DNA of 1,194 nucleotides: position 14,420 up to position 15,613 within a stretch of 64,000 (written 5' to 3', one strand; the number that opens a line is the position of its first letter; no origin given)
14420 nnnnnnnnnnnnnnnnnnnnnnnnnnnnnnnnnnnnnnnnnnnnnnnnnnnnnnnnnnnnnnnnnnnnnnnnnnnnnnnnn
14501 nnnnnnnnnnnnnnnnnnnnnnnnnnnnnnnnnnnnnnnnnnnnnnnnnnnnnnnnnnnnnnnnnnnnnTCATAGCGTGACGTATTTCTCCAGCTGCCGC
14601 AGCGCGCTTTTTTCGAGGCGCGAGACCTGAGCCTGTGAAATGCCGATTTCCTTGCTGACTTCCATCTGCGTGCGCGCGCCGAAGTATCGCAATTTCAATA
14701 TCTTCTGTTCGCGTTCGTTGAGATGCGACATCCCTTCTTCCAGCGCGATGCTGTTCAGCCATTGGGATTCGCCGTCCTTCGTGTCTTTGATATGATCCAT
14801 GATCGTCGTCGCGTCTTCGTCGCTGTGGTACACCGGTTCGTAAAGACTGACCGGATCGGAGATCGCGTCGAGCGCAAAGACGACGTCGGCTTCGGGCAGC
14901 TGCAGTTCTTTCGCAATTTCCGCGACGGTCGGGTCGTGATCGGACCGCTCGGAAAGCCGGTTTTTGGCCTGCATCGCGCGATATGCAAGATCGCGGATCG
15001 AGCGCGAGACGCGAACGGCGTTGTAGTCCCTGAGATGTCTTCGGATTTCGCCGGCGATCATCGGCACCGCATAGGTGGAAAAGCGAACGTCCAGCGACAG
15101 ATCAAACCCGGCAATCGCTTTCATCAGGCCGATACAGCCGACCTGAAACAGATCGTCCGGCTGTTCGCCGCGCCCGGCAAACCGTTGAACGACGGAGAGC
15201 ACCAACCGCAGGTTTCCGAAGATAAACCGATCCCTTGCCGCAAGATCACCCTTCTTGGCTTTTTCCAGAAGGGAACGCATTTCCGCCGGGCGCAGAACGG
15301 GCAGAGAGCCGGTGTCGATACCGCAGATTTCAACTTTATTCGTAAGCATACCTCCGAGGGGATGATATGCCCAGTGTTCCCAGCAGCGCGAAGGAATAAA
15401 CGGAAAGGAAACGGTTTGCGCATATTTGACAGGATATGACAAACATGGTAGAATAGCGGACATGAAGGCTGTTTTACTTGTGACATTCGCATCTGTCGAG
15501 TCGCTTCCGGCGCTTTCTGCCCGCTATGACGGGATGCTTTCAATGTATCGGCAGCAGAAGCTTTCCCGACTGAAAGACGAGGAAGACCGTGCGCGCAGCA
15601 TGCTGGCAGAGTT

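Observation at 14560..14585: sigE and sigG are convergent, and their stop codons overlap by 6 nt, in place of the canonical co-directional spoIIGA-sigE-sigG arrangement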

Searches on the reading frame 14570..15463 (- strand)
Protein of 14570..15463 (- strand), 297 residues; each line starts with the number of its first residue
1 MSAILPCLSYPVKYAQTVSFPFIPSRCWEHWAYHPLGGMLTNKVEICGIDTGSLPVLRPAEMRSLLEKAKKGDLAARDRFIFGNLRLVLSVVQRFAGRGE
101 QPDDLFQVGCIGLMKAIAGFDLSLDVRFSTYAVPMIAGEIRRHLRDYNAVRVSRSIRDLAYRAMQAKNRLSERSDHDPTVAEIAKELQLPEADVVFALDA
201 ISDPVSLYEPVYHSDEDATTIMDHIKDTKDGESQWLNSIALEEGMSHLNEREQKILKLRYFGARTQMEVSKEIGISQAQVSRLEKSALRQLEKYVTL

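Call 3: search_protein_families(library=ncbifam, proteins=[window:14570-15463:-], max_evalue=0.00001)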
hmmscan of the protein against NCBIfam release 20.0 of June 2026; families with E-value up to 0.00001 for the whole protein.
window:14570-15463:- (297 aa): 49 families (the best 25 are shown)
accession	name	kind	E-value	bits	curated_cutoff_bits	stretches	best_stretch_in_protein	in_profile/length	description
NF006071.0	PRK08215.1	equivalog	3.8e-119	397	372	1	39-295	1-257/258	RNA polymerase sporulation sigma factor SigG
TIGR02850.1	spore_sigG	equivalog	2.5e-117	390.8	457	1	42-295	1-254/254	RNA polymerase sporulation sigma factor SigG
NF004052.0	PRK05572.1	subfamily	6.4e-85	284.7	311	1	60-295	17-250/252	SigF/SigG family RNA polymerase sporulation sigma factor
TIGR02885.1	spore_sigF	equivalog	1.6e-83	280.1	321.45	1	65-294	1-230/231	RNA polymerase sporulation sigma factor SigF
TIGR02980.1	SigBFG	subfamily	1.4e-75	253.9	234.35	1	75-295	3-226/227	SigB/SigF/SigG family RNA polymerase sigma factor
NF005514.0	PRK07122.1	subfamily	1.1e-44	152.5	372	1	75-292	40-260/264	RNA polymerase sigma factor SigF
NF005644.0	PRK07408.1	subfamily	5.6e-39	134.3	261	1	62-295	14-253/258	RNA polymerase sigma factor SigF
TIGR02941.1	Sigma_B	equivalog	6.2e-38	130.7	315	1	75-293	29-251/255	RNA polymerase sigma factor SigB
TIGR02937.1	sigma70-ECF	superfamily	9.8e-34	116.4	42.9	1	76-294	2-164/165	sigma-70 family RNA polymerase sigma factor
NF004471.0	PRK05803.1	subfamily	2e-32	112.3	252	2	57-158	32-133/235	RNA polymerase sporulation sigma factor SigK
TIGR02997.1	Sig70-cyanoRpoD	subfamily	2.7e-32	112.2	384.5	1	67-291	67-297/298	RNA polymerase sigma factor, RpoD/SigA family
NF006666.0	PRK09210.1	equivalog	8.1e-32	110.9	572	1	50-292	107-357/370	RNA polymerase sigma factor RpoD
TIGR02394.1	rpoS_proteo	equivalog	4e-31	108.6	378.7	1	52-294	23-273/285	RNA polymerase sigma factor RpoS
TIGR02393.1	RpoD_Cterm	equivalog_domain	5.2e-31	108.1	354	1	76-293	1-226/238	RNA polymerase sigma factor RpoD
TIGR02479.1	FliA_WhiG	subfamily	6.3e-30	104.6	189.6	1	101-293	25-221/224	FliA/WhiG family RNA polymerase sigma factor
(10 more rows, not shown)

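Call 5: find_encoding_contigs(protein=window:14570-15349:-, flank=6000, max_places=6)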
Protein window:14570-15349:- (259 aa): 10 contigs read that carry it; 2 places shown.
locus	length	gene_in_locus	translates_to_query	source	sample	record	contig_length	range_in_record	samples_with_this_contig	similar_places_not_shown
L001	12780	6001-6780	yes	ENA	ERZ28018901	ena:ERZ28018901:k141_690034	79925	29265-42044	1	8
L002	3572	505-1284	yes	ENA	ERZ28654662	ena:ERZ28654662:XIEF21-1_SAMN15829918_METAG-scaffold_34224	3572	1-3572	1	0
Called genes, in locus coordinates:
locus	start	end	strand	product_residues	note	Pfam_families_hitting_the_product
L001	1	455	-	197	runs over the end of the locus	-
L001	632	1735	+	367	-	PF00465:Fe-ADH, PF13685:Fe-ADH_2 (weak), PF25137:ADH_Fe_C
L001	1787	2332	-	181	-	PF03729:DUF308 (faint)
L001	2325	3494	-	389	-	PF20551:DUF6765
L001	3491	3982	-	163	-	-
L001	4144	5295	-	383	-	PF00149:Metallophos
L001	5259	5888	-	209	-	PF01648:ACPS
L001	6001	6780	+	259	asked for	PF04542:Sigma70_r2, PF04539:Sigma70_r3, PF08281:Sigma70_r4_2 (faint), PF04545:Sigma70_r4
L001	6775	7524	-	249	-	PF04542:Sigma70_r2, PF04545:Sigma70_r4, PF01381:HTH_3 (weak)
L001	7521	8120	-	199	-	-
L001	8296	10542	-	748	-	PF19732:SpoIIE_N, PF07228:SpoIIE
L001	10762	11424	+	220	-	PF02223:Thymidylate_kin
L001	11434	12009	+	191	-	PF12917:YfbR-like, PF13023:HD_3, PF01966:HD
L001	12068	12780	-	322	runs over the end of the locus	PF14257:DUF4349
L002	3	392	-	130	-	?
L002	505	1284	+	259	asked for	PF04542:Sigma70_r2, PF04539:Sigma70_r3, PF08281:Sigma70_r4_2 (faint), PF04545:Sigma70_r4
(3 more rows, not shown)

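Call 7: find_homologous_proteins(query=window:14570-15349:-, max_evalue=1e-30)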
Query window:14570-15349:- (259 aa): 8000 proteins with E <= 1e-30 among 8000 candidates; the best 120 are listed.
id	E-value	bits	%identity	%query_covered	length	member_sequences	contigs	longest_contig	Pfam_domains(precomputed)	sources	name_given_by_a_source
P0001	2.1e-163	560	100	100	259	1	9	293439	PF04545.23,PF04542.21,PF08281.19,PF04539.23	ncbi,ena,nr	ncbi:MAG: RNA polymerase sporulation sigma factor SigG [Clostridia bacterium]|nr:RNA polymerase spor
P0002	5.5e-142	489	86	100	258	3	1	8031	PF04545.23,PF04542.21,PF04539.23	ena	-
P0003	2.5e-137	474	84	100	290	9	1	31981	PF04545.23,PF04542.21,PF08281.19,PF04539.23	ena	-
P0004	1.5e-136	472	83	100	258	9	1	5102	PF04545.23,PF04542.21,PF08281.19,PF04539.23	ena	-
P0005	1.1e-135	469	84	99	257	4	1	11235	PF04545.23,PF04542.21,PF08281.19,PF04539.23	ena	-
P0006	5.6e-135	467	84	99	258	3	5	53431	PF04545.23,PF04542.21,PF08281.19,PF04539.23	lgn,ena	-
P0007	6.4e-135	466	83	98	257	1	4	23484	PF04545.23,PF04542.21,PF08281.19,PF04539.23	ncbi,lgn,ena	-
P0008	6.1e-134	463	84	99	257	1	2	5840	PF04545.23,PF04542.21,PF08281.19,PF04539.23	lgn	-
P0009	1.2e-133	462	82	100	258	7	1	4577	PF04545.23,PF04542.21,PF08281.19,PF04539.23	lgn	-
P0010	2.1e-132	458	82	99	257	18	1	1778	PF04545.23,PF04542.21,PF08281.19,PF04539.23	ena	-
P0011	2.3e-129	448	86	93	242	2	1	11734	PF04545.23,PF04542.21,PF08281.19,PF04539.23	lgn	-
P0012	9.6e-124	430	76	100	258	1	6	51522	PF01381.29,PF04545.23,PF04542.21,PF08281.19,PF04539.23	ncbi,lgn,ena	-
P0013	1.1e-122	426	84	91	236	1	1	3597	PF04545.23,PF04542.21,PF08281.19,PF04539.23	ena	-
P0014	8.2e-117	407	73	99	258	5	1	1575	PF04545.23,PF04542.21,PF08281.19,PF04539.23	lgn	-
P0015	1.3e-116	406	74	98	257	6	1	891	PF04545.23,PF04542.21,PF04539.23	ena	-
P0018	7.3e-115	401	74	99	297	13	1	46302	PF04545.23,PF04542.21,PF04539.23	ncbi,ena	-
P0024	1.5e-112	393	71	98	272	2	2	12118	PF04545.23,PF04542.21,PF08281.19,PF04539.23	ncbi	-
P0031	8.0e-112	391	74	98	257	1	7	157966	PF04545.23,PF04542.21,PF08281.19,PF04539.23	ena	-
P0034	2.0e-111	389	72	99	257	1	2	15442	PF04545.23,PF04542.21,PF08281.19,PF04539.23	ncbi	-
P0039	6.3e-111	388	72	99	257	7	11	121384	PF04545.23,PF04542.21,PF08281.19,PF04539.23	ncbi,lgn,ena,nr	ncbi:MAG: RNA polymerase sporulation sigma factor SigG [Clostridia bacterium]|nr:RNA polymerase spor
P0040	7.5e-111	388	72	98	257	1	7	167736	PF04545.23,PF04542.21,PF08281.19,PF04539.23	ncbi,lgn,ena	-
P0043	8.4e-111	387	72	98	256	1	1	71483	PF04545.23,PF04542.21,PF08281.19,PF04539.23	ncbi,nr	ncbi:MAG: RNA polymerase sporulation sigma factor SigG [Clostridia bacterium]|nr:RNA polymerase spor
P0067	7.7e-108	378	70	99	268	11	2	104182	PF04545.23,PF04542.21,PF08281.19,PF04539.23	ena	-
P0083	7.4e-106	371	67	99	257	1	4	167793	PF04545.23,PF04542.21,PF04539.23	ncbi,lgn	ncbi:MAG: RNA polymerase sporulation sigma factor SigG [Clostridia bacterium]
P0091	2.7e-105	369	68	98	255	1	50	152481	PF04545.23,PF04542.21,PF04539.23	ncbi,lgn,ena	-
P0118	2.1e-104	367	65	99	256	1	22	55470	PF04545.23,PF04542.21,PF08281.19,PF04539.23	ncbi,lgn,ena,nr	ncbi:MAG: RNA polymerase sporulation sigma factor SigG [Clostridia bacterium]|nr:RNA polymerase spor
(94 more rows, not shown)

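Call 9: find_related_loci(query=A1, collection=genome_contigs, flank=5000)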
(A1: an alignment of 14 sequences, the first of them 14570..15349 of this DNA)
Query A1 (259 aa) in genome_contigs; peptide patterns used: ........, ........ (x = any residue, [..] = any of these).
600 stretches matched a pattern (row limit reached: there are more); 598 encode a relative of the query (tblastn E <= 1e-3); the best 80 are kept; 80 distinct loci.
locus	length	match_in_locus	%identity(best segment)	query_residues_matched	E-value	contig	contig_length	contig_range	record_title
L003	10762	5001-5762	70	4-257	4e-117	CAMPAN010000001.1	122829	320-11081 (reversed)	MAG: uncultured Clostridia bacterium isolate SRR873608_bin.130_metaWRAP_v1.3_MAG genome assembly, contig: NODE_217_lengt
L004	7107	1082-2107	63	2-257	8e-112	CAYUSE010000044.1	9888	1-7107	MAG TPA_asm: uncultured Lachnospiraceae bacterium isolate SRP287540_co2_367 genome assembly, contig: NODE_7639_length_98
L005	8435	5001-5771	62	1-257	4e-111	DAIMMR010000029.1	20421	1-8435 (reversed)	MAG TPA_asm: Clostridium sp. isolate CTOTU40300 NODE_2406_length_20421_cov_8.437396, whole genome shotgun sequence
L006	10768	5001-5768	63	2-257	5e-111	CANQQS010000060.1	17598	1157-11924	MAG: uncultured Clostridia bacterium isolate Lapin-008__bin90 genome assembly, contig: Lapin-008__NODE_3621_length_17598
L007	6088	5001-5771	63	1-257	2e-110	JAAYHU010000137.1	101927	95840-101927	MAG: Tissierellia bacterium isolate AS09scLD_401 198794_AS09, whole genome shotgun sequence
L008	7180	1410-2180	62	1-257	3e-110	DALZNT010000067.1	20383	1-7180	MAG TPA_asm: Clostridium sp. isolate CTOTU47563 NODE_237_length_20383_cov_5.867670, whole genome shotgun sequence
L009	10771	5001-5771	62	1-257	2e-110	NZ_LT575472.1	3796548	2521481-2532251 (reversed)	Clostridium nigeriense strain Marseille-P2414T, whole genome shotgun sequence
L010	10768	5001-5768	63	2-257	8e-110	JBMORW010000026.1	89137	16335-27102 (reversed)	MAG: Bacillota bacterium isolate Betzabe_MAG190 MAG190_26, whole genome shotgun sequence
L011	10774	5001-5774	59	1-258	1e-109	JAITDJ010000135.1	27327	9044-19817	MAG: Clostridiales bacterium isolate Nm470_bin125 k119_1319771, whole genome shotgun sequence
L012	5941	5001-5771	62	1-257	4e-109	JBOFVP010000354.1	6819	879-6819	MAG: Clostridium sp. isolate WFFMC_MAG_575 k139_20876_flag=0_multi=11.9671_len=6819, whole genome shotgun sequence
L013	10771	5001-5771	60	1-257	8e-109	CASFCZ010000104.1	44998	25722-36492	uncultured Eubacteriales bacterium isolate CO.O54.metabat-bins.192 genome assembly, contig: CO.O54.metabat-bins.192.fa_k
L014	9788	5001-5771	61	1-257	9e-109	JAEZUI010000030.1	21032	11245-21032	MAG: Bacillota bacterium isolate OH_PDB_83 k127_558556, whole genome shotgun sequence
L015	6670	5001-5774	59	1-258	1e-108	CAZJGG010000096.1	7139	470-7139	MAG TPA_asm: uncultured Eubacteriales bacterium isolate SRP242652_co4_104 genome assembly, contig: NODE_4822_length_7139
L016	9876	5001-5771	62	1-257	2e-108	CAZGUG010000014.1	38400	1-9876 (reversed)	MAG TPA_asm: uncultured Clostridium sp. isolate SRP241326_co3_307 genome assembly, contig: NODE_1592_length_38400_cov_10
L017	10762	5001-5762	61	4-257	9e-108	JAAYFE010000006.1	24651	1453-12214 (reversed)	MAG: Tissierellia bacterium isolate AS07pgkLD_48 7630_AS07, whole genome shotgun sequence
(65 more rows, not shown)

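Call 11: find_encoding_contigs(protein=P0006, flank=5000, max_places=2)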
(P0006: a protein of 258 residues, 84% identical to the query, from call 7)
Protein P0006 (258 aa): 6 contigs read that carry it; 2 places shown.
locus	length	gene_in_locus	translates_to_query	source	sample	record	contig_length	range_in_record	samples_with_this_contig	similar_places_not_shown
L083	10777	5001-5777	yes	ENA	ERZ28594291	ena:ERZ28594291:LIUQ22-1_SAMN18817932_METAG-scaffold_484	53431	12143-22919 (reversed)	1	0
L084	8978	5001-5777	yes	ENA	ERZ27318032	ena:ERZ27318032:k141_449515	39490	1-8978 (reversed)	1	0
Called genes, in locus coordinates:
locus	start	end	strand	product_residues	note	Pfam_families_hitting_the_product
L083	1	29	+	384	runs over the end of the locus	PF01381:HTH_3, PF12844:HTH_19, PF13560:HTH_31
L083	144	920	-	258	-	PF13412:HTH_24 (weak)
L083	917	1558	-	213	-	PF00583:Acetyltransf_1 (weak), PF13508:Acetyltransf_7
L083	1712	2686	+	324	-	PF01569:PAP2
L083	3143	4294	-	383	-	PF00149:Metallophos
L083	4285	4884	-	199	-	PF01648:ACPS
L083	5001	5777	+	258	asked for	PF04542:Sigma70_r2, PF04539:Sigma70_r3, PF08281:Sigma70_r4_2 (faint), PF04545:Sigma70_r4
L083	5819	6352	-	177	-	PF04542:Sigma70_r2, PF04545:Sigma70_r4, PF01381:HTH_3 (weak)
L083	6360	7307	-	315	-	PF03419:Peptidase_U4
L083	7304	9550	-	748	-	PF19732:SpoIIE_N, PF07228:SpoIIE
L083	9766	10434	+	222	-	PF02223:Thymidylate_kin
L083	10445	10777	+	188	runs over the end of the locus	PF12917:YfbR-like, PF13023:HD_3, PF01966:HD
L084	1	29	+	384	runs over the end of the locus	PF01381:HTH_3, PF12844:HTH_19, PF13560:HTH_31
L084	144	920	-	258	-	PF13412:HTH_24 (weak)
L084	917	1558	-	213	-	PF00583:Acetyltransf_1 (weak), PF13508:Acetyltransf_7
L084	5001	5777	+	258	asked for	PF04542:Sigma70_r2, PF04539:Sigma70_r3, PF08281:Sigma70_r4_2 (faint), PF04545:Sigma70_r4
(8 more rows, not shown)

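Call 12: find_encoding_contigs(protein=P0012, flank=5000, max_places=2)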
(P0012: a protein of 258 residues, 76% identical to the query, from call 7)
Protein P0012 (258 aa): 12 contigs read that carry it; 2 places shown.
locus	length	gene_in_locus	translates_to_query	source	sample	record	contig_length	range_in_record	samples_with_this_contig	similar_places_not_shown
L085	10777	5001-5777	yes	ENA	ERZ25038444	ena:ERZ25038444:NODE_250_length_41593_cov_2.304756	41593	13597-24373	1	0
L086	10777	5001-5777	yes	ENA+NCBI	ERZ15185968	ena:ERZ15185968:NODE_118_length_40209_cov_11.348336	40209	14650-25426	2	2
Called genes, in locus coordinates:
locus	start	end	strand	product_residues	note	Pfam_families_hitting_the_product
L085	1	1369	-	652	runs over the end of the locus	PF16177:ACAS_N, PF00501:AMP-binding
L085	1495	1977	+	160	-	PF13622:4HBT_3, PF03061:4HBT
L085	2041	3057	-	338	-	PF01073:3Beta_HSD, PF01370:Epimerase, PF04321:RmlD_sub_bind, PF08659:KR (faint), PF13460:NAD_binding_10, PF16363:GDP_Man_Dehyd (weak), PF02719:Polysacc_synt_2 (weak), PF07993:NAD_binding_4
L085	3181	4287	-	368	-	PF00149:Metallophos (weak)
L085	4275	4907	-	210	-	PF01648:ACPS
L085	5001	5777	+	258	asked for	PF04542:Sigma70_r2, PF04539:Sigma70_r3, PF01381:HTH_3 (faint), PF08281:Sigma70_r4_2 (weak), PF04545:Sigma70_r4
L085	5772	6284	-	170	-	PF04542:Sigma70_r2, PF04545:Sigma70_r4, PF01381:HTH_3 (weak)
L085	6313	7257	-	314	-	PF03419:Peptidase_U4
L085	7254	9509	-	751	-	PF19732:SpoIIE_N, PF07228:SpoIIE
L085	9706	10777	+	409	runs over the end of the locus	PF00155:Aminotran_1_2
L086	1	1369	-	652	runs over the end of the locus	PF16177:ACAS_N, PF00501:AMP-binding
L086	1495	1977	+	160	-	PF13622:4HBT_3, PF03061:4HBT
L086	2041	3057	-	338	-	PF01073:3Beta_HSD, PF01370:Epimerase, PF04321:RmlD_sub_bind, PF08659:KR (faint), PF13460:NAD_binding_10, PF16363:GDP_Man_Dehyd (weak), PF02719:Polysacc_synt_2 (weak), PF07993:NAD_binding_4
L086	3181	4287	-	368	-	PF00149:Metallophos (weak)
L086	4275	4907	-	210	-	PF01648:ACPS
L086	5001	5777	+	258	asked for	PF04542:Sigma70_r2, PF04539:Sigma70_r3, PF01381:HTH_3 (faint), PF08281:Sigma70_r4_2 (weak), PF04545:Sigma70_r4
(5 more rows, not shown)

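Call 13: find_encoding_contigs(protein=P0031, flank=5000, max_places=2)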
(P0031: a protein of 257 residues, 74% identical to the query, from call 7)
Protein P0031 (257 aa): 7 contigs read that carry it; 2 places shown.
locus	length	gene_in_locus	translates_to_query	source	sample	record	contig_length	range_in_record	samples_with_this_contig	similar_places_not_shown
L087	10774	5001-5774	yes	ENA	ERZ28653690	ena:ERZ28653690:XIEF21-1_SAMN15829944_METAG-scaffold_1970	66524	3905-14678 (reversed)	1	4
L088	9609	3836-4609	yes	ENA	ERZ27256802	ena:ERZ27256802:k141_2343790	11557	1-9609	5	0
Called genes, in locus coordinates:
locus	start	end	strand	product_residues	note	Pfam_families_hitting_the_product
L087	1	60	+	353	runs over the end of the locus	PF09992:NAGPA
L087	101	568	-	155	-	PF00583:Acetyltransf_1, PF13673:Acetyltransf_10, PF13508:Acetyltransf_7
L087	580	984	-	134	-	PF00583:Acetyltransf_1, PF13673:Acetyltransf_10, PF12568:PanZ (weak), PF13508:Acetyltransf_7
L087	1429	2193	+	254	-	-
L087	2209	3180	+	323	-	PF14378:PAP2_3 (weak), PF01569:PAP2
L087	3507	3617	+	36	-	-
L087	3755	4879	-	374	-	PF00149:Metallophos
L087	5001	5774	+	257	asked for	PF04542:Sigma70_r2, PF04539:Sigma70_r3, PF08281:Sigma70_r4_2 (faint), PF04545:Sigma70_r4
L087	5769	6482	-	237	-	PF04542:Sigma70_r2, PF04545:Sigma70_r4, PF01381:HTH_3 (weak)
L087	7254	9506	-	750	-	PF19732:SpoIIE_N, PF07228:SpoIIE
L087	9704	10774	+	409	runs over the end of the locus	PF00155:Aminotran_1_2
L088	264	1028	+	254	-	-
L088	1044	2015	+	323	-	PF14378:PAP2_3 (weak), PF01569:PAP2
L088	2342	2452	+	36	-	-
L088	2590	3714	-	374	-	PF00149:Metallophos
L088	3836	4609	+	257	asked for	PF04542:Sigma70_r2, PF04539:Sigma70_r3, PF08281:Sigma70_r4_2 (faint), PF04545:Sigma70_r4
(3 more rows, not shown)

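Call 14: find_encoding_contigs(protein=P0040, flank=5000, max_places=2)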
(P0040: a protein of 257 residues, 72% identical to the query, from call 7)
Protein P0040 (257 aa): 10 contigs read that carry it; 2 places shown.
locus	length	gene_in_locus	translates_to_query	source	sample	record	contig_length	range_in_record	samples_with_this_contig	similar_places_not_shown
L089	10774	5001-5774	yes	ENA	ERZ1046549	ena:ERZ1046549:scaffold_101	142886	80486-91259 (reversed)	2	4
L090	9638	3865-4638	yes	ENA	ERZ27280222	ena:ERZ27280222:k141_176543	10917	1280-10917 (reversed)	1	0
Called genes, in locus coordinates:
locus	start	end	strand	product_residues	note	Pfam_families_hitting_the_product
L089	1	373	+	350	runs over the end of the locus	PF09992:NAGPA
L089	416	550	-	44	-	-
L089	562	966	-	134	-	PF00583:Acetyltransf_1, PF13673:Acetyltransf_10, PF12568:PanZ (weak), PF13508:Acetyltransf_7, PF08445:FR47 (weak)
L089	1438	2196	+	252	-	-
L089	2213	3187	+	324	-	PF14378:PAP2_3 (weak), PF01569:PAP2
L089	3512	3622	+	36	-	-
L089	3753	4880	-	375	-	PF00149:Metallophos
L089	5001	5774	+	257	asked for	PF04542:Sigma70_r2, PF04539:Sigma70_r3, PF08281:Sigma70_r4_2 (faint), PF04545:Sigma70_r4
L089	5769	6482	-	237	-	PF04542:Sigma70_r2, PF04545:Sigma70_r4, PF01381:HTH_3 (weak)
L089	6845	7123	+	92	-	-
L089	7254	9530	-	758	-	PF19732:SpoIIE_N, PF07228:SpoIIE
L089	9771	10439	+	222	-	PF02223:Thymidylate_kin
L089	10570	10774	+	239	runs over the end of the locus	PF13240:Zn_Ribbon_1, PF13248:Zn_ribbon_3 (weak)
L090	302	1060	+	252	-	-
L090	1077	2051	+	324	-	PF14378:PAP2_3 (weak), PF01569:PAP2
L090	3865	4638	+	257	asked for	PF04542:Sigma70_r2, PF04539:Sigma70_r3, PF08281:Sigma70_r4_2 (faint), PF04545:Sigma70_r4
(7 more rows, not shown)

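Call 16: find_encoding_contigs(protein=P0067, flank=5000, max_places=1)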
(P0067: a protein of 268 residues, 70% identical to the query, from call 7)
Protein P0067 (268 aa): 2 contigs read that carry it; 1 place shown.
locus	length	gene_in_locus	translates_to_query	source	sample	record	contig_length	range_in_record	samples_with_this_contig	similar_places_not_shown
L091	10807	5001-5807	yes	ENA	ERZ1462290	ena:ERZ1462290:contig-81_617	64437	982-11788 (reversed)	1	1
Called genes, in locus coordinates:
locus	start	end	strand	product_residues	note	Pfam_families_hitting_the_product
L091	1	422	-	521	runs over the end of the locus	PF00005:ABC_tran, PF13304:AAA_21 (faint), PF00005:ABC_tran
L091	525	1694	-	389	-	PF02608:Bmp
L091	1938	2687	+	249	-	-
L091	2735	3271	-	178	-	-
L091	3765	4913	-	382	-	PF00149:Metallophos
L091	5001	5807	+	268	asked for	PF04542:Sigma70_r2, PF04539:Sigma70_r3, PF08281:Sigma70_r4_2 (weak), PF04545:Sigma70_r4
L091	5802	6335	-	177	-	PF04542:Sigma70_r2, PF04545:Sigma70_r4, PF01381:HTH_3 (weak)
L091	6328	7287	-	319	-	PF03419:Peptidase_U4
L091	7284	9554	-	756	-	PF19732:SpoIIE_N, PF13672:PP2C_2 (faint), PF07228:SpoIIE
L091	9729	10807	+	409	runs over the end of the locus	PF00155:Aminotran_1_2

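Call 17: find_encoding_contigs(protein=P0083, flank=5000, max_places=1)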
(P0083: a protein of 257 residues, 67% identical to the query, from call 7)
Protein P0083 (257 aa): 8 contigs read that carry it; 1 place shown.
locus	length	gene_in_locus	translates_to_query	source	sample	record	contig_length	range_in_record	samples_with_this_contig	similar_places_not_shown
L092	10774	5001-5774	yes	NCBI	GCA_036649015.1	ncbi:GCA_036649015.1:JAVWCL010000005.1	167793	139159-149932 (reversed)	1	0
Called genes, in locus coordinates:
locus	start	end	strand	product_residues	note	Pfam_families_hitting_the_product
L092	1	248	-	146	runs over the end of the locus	PF02130:YbeY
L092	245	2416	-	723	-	PF07697:7TMR-HDED, PF07698:7TM-7TMR_HD, PF01966:HD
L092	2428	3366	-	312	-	PF02562:PhoH, PF13245:AAA_19, PF13604:AAA_30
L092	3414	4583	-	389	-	PF06898:YqfD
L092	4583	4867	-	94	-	PF07873:YabP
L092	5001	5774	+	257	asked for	PF04542:Sigma70_r2, PF04539:Sigma70_r3, PF04545:Sigma70_r4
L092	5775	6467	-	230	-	PF04542:Sigma70_r2, PF04545:Sigma70_r4, PF01381:HTH_3 (weak)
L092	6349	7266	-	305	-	PF03419:Peptidase_U4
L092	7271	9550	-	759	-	PF19732:SpoIIE_N, PF07228:SpoIIE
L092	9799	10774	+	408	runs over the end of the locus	PF00155:Aminotran_1_2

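Call 18: find_encoding_contigs(protein=P0091, flank=5000, max_places=1)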
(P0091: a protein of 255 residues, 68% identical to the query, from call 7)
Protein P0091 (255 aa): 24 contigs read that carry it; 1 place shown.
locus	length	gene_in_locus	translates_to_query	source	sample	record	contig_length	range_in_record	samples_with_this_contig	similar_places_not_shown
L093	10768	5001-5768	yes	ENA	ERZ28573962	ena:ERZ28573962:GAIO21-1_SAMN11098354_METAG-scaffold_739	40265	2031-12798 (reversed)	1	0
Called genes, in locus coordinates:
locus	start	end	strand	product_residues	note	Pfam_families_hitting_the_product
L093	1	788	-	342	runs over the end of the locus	PF01370:Epimerase, PF16363:GDP_Man_Dehyd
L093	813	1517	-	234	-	PF08889:WbqC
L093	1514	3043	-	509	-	PF01943:Polysacc_synt, PF13440:Polysacc_synt_3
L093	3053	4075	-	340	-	PF01073:3Beta_HSD, PF01370:Epimerase, PF02719:Polysacc_synt_2, PF04321:RmlD_sub_bind, PF13460:NAD_binding_10 (weak), PF16363:GDP_Man_Dehyd, PF07993:NAD_binding_4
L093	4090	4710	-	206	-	PF02397:Bac_transf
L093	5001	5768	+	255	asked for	PF04542:Sigma70_r2, PF04539:Sigma70_r3, PF04545:Sigma70_r4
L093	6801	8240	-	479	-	PF07969:Amidohydro_3 (weak), PF01979:Amidohydro_1, PF07969:Amidohydro_3 (weak)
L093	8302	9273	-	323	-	PF02653:BPD_transp_2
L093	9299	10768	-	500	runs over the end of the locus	PF00005:ABC_tran, PF13304:AAA_21 (faint), PF00005:ABC_tran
